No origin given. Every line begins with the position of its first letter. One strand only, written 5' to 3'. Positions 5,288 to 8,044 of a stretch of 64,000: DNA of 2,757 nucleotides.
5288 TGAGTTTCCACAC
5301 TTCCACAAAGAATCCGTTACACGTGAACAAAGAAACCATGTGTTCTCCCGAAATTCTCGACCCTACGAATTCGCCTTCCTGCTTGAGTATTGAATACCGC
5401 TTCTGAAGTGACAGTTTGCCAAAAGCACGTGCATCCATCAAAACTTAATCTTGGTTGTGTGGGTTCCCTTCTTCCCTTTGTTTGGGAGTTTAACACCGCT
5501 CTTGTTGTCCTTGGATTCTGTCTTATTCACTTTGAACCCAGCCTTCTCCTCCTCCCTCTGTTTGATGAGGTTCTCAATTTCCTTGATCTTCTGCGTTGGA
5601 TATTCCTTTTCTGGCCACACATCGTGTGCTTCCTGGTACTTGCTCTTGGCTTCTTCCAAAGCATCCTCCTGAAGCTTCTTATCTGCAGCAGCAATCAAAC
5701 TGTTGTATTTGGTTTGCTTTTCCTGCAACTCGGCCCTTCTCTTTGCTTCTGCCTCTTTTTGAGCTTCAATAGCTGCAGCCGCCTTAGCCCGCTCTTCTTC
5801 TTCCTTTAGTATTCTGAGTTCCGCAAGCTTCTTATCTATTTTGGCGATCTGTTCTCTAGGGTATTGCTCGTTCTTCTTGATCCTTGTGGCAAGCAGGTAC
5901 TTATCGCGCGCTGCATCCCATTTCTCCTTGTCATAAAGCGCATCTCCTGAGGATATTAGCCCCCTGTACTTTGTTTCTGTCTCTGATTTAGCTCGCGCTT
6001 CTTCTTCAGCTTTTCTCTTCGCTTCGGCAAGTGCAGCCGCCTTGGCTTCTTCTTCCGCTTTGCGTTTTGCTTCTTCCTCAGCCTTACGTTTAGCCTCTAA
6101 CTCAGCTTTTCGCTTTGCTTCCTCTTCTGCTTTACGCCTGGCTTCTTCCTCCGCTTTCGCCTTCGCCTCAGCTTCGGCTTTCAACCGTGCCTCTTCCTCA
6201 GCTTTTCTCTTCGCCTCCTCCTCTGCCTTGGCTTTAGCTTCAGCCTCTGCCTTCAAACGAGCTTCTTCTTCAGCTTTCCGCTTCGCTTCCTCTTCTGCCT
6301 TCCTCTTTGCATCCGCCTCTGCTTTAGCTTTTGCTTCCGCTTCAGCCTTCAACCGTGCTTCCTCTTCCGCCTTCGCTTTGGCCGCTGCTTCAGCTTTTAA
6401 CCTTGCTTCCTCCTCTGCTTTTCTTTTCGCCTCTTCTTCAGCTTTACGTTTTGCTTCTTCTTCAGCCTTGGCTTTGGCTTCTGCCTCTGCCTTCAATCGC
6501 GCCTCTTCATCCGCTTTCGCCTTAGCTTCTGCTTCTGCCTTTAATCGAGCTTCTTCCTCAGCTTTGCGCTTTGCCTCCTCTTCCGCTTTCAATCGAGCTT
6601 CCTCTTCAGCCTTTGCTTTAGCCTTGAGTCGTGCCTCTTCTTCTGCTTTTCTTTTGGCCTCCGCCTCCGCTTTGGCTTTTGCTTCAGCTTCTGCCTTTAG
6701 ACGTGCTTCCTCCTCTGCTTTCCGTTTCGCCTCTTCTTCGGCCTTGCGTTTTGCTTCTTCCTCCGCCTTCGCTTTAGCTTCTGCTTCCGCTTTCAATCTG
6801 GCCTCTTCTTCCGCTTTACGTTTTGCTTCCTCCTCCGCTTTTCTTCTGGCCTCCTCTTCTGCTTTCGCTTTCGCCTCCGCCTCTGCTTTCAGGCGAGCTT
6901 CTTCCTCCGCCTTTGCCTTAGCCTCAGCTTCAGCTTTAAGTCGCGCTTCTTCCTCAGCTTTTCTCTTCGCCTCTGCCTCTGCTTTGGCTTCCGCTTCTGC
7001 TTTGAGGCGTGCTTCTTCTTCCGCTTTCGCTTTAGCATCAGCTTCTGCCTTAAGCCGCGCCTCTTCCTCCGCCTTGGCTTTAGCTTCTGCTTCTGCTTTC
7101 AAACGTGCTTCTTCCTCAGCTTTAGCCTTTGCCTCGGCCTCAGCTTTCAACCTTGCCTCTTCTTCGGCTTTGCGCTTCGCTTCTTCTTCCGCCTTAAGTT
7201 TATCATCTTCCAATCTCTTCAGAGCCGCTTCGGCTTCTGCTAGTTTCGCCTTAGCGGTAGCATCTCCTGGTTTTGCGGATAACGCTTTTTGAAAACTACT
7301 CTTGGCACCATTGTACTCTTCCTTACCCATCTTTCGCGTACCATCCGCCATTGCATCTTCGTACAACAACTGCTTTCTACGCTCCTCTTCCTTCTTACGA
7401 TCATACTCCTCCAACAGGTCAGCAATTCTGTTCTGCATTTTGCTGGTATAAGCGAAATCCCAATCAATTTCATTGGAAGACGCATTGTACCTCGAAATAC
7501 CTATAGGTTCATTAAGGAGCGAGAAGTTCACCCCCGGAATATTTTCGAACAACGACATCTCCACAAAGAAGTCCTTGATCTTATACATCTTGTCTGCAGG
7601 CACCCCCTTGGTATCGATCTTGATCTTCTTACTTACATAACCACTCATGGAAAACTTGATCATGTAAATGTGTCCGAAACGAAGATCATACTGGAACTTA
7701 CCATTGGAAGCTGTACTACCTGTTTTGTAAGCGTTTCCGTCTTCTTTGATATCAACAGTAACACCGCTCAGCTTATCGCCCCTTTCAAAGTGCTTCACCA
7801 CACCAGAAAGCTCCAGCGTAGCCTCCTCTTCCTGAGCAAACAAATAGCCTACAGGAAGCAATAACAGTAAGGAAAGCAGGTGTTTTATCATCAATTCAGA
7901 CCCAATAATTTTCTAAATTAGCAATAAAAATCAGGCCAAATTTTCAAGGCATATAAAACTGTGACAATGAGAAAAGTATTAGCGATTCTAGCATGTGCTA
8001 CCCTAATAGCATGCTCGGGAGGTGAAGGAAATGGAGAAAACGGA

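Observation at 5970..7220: About 55 tandem E/K/A octads form a predicted single-alpha-helix spacer of about 430 residues in a CarbopepD_reg/TPR protein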

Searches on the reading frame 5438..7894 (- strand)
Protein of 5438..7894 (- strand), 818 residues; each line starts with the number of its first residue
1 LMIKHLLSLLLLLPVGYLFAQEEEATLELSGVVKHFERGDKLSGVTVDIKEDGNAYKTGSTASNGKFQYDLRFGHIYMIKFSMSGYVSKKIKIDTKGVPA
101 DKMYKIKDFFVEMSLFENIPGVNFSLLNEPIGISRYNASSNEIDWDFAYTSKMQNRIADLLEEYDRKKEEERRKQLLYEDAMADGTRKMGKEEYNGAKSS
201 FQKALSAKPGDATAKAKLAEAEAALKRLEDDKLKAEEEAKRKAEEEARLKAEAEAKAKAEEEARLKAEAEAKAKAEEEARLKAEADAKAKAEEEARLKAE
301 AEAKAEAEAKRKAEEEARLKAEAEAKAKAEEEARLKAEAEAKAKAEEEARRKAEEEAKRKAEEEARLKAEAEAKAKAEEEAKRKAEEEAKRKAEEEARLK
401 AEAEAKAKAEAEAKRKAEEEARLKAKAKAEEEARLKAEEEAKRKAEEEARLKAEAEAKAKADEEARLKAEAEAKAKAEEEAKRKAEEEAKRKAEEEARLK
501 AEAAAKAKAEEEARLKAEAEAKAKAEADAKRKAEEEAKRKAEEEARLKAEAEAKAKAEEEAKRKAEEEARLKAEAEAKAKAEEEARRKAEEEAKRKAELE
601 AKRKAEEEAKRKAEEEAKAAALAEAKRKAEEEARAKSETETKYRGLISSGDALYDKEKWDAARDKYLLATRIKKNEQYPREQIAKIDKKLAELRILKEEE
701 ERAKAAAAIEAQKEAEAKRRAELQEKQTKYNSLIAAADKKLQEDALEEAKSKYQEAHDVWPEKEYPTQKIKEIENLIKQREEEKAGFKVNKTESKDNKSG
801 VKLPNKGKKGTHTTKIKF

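Call 3: search_protein_families(library=pfam, proteins=[window:5438-7894:-], max_evalue=1)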
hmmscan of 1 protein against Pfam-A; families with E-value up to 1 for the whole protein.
window:5438-7894:- (818 aa): 6 families
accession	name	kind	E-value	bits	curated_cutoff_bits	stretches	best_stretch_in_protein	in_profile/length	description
PF02389.20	Cornifin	-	2.7e-08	34.5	34.8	3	328-396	28-96/135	Cornifin (SPRR) family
PF13715.12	CarbopepD_reg_2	-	4.9e-05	23.7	32.2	1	29-97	1-66/88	CarboxypepD_reg-like domain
PF13620.12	CarboxypepD_reg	-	0.00035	21.3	32.3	1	29-92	2-65/82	Carboxypeptidase regulatory-like domain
PF17210.9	SdrD_B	-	0.031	14.9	29.7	1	42-84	24-67/112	SdrD B-like domain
PF22902.2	NOMO1-like_9th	-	0.17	12.1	27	1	41-91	12-65/75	BOS complex subunit NOMO1-like, beta sandwich domain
PF13414.12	TPR_11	-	0.63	10.2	26.8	1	650-675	1-26/42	TPR repeat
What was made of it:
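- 7460..7819 (-): N-terminal carboxypeptidase-regulatory-like (prealbumin-like) beta-sandwich with an extra beta-hairpin extension, aa 26-145. The Pfam CarbopepD_reg_2 and CarboxypepD_reg hits fall below the gathering score (call 3).
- On TolA (cell envelope integrity protein): No such domain appears among the Pfam hits (call 3).
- On Carboxypeptidase regulatory-like domain (Pfam CarboxypepD_reg / CarbopepD_reg_2): 23.7 and 21.3 bits against cut-offs of 32.2 and 32.3 (call 3).
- On Tetratricopeptide repeat (TPR) proteins: In the window protein the only hit is TPR_11, E 0.63 (call 3).
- No TolA or TonB C-terminal domain appears among the Pfam hits (call 3).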

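Call 4: search_protein_families(library=ncbifam, proteins=[window:5438-7894:-], max_evalue=1)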
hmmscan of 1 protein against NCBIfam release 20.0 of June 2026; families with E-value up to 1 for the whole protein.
window:5438-7894:- (818 aa): 5 families
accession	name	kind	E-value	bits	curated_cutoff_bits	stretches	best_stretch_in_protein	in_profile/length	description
TIGR02794.1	tolA_full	equivalog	7e-33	114.3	59.45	4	163-313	87-242/362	cell envelope integrity protein TolA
NF007065.0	PRK09510.1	equivalog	2e-32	112.7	213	6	164-296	94-224/387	cell envelope integrity protein TolA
NF033609.2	MSCRAMM_ClfA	exception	4.3e-10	38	1150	2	266-408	691-871/934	MSCRAMM family adhesin clumping factor ClfA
NF033845.1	MSCRAMM_ClfB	exception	4.4e-10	38.2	999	2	436-631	647-841/871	MSCRAMM family adhesin clumping factor ClfB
NF000535.3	MSCRAMM_SdrC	exception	3.1e-06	25.5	1700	2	453-641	744-931/963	MSCRAMM family adhesin SdrC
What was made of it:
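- On TolA (cell envelope integrity protein): The TIGR02794 match covers only profile positions 87-242 (call 4).
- Closest known: TolA domain II of Proteobacteria. Same: TolA profile models score this protein above their cut-off (call 4).
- TIGR02794 tolA_full scores 114 bits, above its cut-off of 59 (call 4). The hit covers only profile positions 87-242, which is the low-complexity domain II (call 4).
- Tried and rejected: The Pfam 'Cornifin' hit and the NCBIfam MSCRAMM hits (ClfA, ClfB, SdrC) are low-complexity artefacts (calls 3, 4).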

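Call 11: find_encoding_contigs(protein=window:5438-7894:-, flank=5000, max_places=6)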
Protein window:5438-7894:- (818 aa): no gene with exactly this product is on record in the collection.

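Call 12: find_encoding_contigs(protein=window:5438-7891:-, flank=5000, max_places=6)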
Protein window:5438-7891:- (817 aa): no gene with exactly this product is on record in the collection.
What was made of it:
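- Tried and rejected: Exact-sequence look-ups of the 818-aa and 817-aa products found nothing (calls 11, 12).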

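Call 24: find_homologous_proteins(query=window:5441-7891:-, max_evalue=0.00001)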
Query window:5441-7891:- (817 aa): 3209 proteins with E <= 0.00001 among 8000 candidates; the best 120 are listed.
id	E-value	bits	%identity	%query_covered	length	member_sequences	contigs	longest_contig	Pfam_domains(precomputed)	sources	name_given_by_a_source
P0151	2.8e-179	616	32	23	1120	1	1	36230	PF13620.13,PF13181.13,PF02389.21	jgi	jgi:membrane protein involved in colicin uptake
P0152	4.9e-173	595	54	74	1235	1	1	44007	PF13620.13,PF22904.4,PF17210.10,PF02389.21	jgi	jgi:membrane protein involved in colicin uptake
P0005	4.2e-159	549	45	27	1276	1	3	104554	PF13414.13,PF00515.35,PF10952.16,PF07719.24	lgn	-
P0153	5.1e-139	483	30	29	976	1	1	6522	PF13620.13,PF02389.21,PF07719.24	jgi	jgi:membrane protein involved in colicin uptake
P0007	2.1e-107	379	33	27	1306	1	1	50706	PF00515.35,PF07719.24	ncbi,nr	ncbi:MAG: hypothetical protein COA57_04520 [Flavobacteriales bacterium]|nr:MAG: hypothetical protein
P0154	4.1e-101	358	46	28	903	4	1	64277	PF13414.13,PF00515.35,PF10952.16,PF07719.24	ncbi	-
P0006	2.8e-100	355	45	41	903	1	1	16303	PF13414.13,PF00515.35,PF10952.16,PF07719.24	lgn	-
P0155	8.5e-100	353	44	44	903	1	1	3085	PF13414.13,PF00515.35,PF10952.16,PF07719.24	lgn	-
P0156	1.8e-99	352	46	28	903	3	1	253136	PF13414.13,PF00515.35,PF10952.16,PF07719.24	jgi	jgi:hypothetical protein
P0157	8.7e-95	337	59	51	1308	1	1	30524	PF02389.21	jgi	-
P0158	3.6e-93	332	26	25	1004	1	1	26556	PF25575.1,PF21154.3,PF10952.16,PF07719.24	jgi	jgi:hypothetical protein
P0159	2.1e-91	326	35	32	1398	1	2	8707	PF13620.13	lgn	-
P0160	1.3e-90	323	35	29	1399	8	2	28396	PF13620.13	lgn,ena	-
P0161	1.4e-90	323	33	32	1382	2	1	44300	PF13620.13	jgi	jgi:hypothetical protein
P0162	2.3e-89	319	34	31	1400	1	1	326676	PF13715.13,PF13620.13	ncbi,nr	ncbi:MAG: hypothetical protein JNM62_11465 [Flavobacteriales bacterium]|nr:hypothetical protein [Fla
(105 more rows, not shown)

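Call 27: find_encoding_contigs(protein=P0151, flank=5000, max_places=2)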
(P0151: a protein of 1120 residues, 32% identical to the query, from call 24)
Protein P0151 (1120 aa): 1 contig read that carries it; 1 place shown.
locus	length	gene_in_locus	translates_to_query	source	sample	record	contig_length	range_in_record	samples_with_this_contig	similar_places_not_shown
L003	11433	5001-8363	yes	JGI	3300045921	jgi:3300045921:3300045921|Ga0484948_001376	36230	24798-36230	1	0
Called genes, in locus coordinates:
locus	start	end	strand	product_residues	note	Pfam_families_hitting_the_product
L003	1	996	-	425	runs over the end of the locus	PF01520:Amidase_3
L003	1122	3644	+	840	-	PF19838:LptD_2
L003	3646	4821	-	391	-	PF01946:Thi4 (faint), PF01266:DAO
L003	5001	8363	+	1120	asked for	PF13620:CarboxypepD_reg (weak), PF13181:TPR_8 (faint), PF02389:Cornifin (faint)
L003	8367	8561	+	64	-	-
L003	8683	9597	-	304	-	PF00005:ABC_tran, PF13304:AAA_21 (weak)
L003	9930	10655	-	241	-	-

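Call 28: find_encoding_contigs(protein=P0152, flank=5000, max_places=2)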
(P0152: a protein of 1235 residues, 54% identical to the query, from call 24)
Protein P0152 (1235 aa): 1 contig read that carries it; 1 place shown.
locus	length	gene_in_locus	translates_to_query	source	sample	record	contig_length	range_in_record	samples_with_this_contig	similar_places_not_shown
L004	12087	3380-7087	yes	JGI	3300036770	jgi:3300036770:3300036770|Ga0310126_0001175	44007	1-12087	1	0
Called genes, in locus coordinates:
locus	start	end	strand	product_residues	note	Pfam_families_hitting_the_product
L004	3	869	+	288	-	?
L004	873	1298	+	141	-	PF03061:4HBT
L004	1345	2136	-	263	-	PF19293:CdaA_N, PF02457:DAC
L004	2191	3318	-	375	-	PF00890:FAD_binding_2 (faint), PF01266:DAO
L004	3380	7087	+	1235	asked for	PF13620:CarboxypepD_reg (weak), PF17210:SdrD_B (faint), PF22904:NOMO1-like_2nd (faint), PF02389:Cornifin (faint)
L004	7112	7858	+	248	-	PF00106:adh_short, PF08659:KR, PF23441:SDR (faint), PF13561:adh_short_C2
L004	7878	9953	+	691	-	-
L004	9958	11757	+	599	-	PF14121:Porin_10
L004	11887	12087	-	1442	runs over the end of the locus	PF00400:WD40 (faint), PF17164:DUF5122, PF14250:AbrB-like (faint), PF17164:DUF5122, PF02368:Big_2, PF19406:PKD_5, PF18962:Por_Secre_tail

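Call 44: search_solved_structures(query=window:5441-7891:-, max_evalue=0.01)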
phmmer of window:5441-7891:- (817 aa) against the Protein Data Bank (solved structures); distinct sequences matched with E-value up to 0.01: 15.
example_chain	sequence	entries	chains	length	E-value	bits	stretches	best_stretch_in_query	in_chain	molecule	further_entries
11he_29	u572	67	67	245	3.7e-11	45.6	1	198-384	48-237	Large ribosomal subunit protein eL29 | eL29 | 60S ribosomal protein L29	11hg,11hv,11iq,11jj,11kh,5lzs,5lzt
6d90_b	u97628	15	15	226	4.5e-11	45.3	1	198-370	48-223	eL29 | 60S ribosomal protein L29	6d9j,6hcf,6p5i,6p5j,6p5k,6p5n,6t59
7nfx_b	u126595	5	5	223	8.3e-11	44.4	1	197-360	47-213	60S ribosomal protein L29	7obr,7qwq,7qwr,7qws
8hcy_C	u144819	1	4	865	1.4e-09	40.4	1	315-407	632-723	Dot/Icm secretion system substrate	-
3jcj_f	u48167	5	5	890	1.8e-08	36.7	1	325-531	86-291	Translation initiation factor IF-2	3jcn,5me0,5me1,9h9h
9hcj_V0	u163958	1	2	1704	6.3e-06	28.3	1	285-420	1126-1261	WD40-like domain-containing protein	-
7abf_A4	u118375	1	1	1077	1.7e-05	26.9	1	247-326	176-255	Transcription elongation regulator 1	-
7abg_A4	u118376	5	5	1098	1.7e-05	26.9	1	247-326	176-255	Transcription elongation regulator 1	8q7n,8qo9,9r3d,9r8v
9ynu_B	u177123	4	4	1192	9.4e-05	24.4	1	401-595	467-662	Spt20-like SEP domain-containing protein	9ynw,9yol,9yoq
7uic_o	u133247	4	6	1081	0.00031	22.7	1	286-352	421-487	Mediator of RNA polymerase II transcription subunit 15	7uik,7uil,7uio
7v05_X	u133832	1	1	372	0.0017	20.3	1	287-473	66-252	Circumsporozoite protein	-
7z3n_C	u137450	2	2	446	0.0021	20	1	332-459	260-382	Putative ribosome associated protein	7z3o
7ju4_x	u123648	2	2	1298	0.0036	19.2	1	237-373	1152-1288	CFAP91 domain-containing protein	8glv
8ek1_P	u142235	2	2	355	0.0038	19.1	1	286-474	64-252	Circumsporozoite protein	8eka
9ygf_G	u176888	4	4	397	0.0046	18.8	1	286-474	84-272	Circumsporozoite protein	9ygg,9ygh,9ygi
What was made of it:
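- Tried and rejected: PDB sequence hits are compositional only: eL29, IF-2, a Dot/Icm substrate and circumsporozoite protein (call 44).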

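Call 46: predict_structure(alignment_id=A1)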
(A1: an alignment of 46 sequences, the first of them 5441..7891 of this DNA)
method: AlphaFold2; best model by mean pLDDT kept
length: 817 residues; sequences in the alignment: 46
mean_pLDDT: 75.1   pTM: 0.39
mean pLDDT of the five models: 75.1, 75.0, 74.9, 74.8, 74.5
residues with pLDDT >= 90: 309; 70-90: 146; 50-70: 277; < 50: 85
segments of 3 or more residues with pLDDT < 50: 273-276, 296-300, 387-389, 391-398, 400-402, 448-462, 577-579, 790-817
pLDDT, mean of each block of 10 residues (from residue 1): 68 55 90 96 98 97 98 98 97 97 95 94 95 96 94 92 89 92 96 96 94 96 94 88 81 68 56 49 49 48 51 57 60 64 71 72 71 62 51 47 51 61 64 62 52 43 53 61 68 71 68 66 61 65 72 69 61 51 56 62 64 69 73 83 95 94 94 94 93 83 81 85 94 97 96 97 97 95 68 42 39 33
secondary structure, 60 per line:
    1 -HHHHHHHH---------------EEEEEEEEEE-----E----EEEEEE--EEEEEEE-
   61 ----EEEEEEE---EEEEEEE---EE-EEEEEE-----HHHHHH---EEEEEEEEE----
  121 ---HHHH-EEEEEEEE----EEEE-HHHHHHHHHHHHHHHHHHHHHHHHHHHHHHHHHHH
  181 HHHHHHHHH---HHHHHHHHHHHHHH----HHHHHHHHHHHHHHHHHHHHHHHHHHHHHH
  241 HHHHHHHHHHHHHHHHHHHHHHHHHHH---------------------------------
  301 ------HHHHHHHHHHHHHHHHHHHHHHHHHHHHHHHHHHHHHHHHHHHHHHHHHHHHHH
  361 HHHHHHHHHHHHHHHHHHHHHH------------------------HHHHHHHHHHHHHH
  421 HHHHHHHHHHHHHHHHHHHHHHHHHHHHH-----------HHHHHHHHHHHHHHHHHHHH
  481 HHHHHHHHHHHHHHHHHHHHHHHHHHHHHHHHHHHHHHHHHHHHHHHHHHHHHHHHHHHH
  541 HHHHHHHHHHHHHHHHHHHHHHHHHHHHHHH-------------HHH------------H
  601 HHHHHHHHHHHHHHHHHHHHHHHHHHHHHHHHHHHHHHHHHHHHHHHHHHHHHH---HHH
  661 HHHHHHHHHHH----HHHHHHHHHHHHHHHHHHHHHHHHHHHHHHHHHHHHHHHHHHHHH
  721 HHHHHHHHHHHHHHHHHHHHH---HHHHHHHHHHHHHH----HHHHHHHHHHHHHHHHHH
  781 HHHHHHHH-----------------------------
elements in order (helices of 4 or more, strands of 3 or more residues): H2-9 E25-34 E45-50 E53-59 E65-71 E75-81 E88-93 H99-104 E108-116 H124-127 E129-136 E141-144 H146-189 H193-206 H211-267 H307-382 H407-449 H461-571 H600-654 H658-671 H676-741 H745-758 H763-788
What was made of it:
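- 7460..7819 (-): AlphaFold pLDDT >90, all-beta (call 46).
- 7211..7366 (-): TPR-like unit 1 (aa 177-228). Its last helix runs straight into the array. AlphaFold helices with pLDDT >90 (call 46).
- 5441..5557 (-): Basic, probably disordered C-terminal tail ending ...TKIKF (aa 780-818). pLDDT <50 (call 46).
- On Charged single alpha helix (SAH / ER/K motif): The model made with an alignment gives five helices with low-confidence breaks (call 46).
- On TolA (cell envelope integrity protein): The C-terminus consists of TPR-like helices plus a disordered tail (call 46).
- On Carboxypeptidase regulatory-like domain (Pfam CarboxypepD_reg / CarbopepD_reg_2): AlphaFold pLDDT >90 (call 46).
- With an alignment, the flanking TPR-like helices have pLDDT >90 and run into the array (call 46). 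AlphaFold with the 46-sequence alignment breaks the array into five helices of 43-111 residues, separated by low-confidence coil (pLDDT 40-70) (call 46). AlphaFold with an alignment breaks the array into five helices (call 46). Confidence in the AlphaFold run with an alignment is low to medium (call 46).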
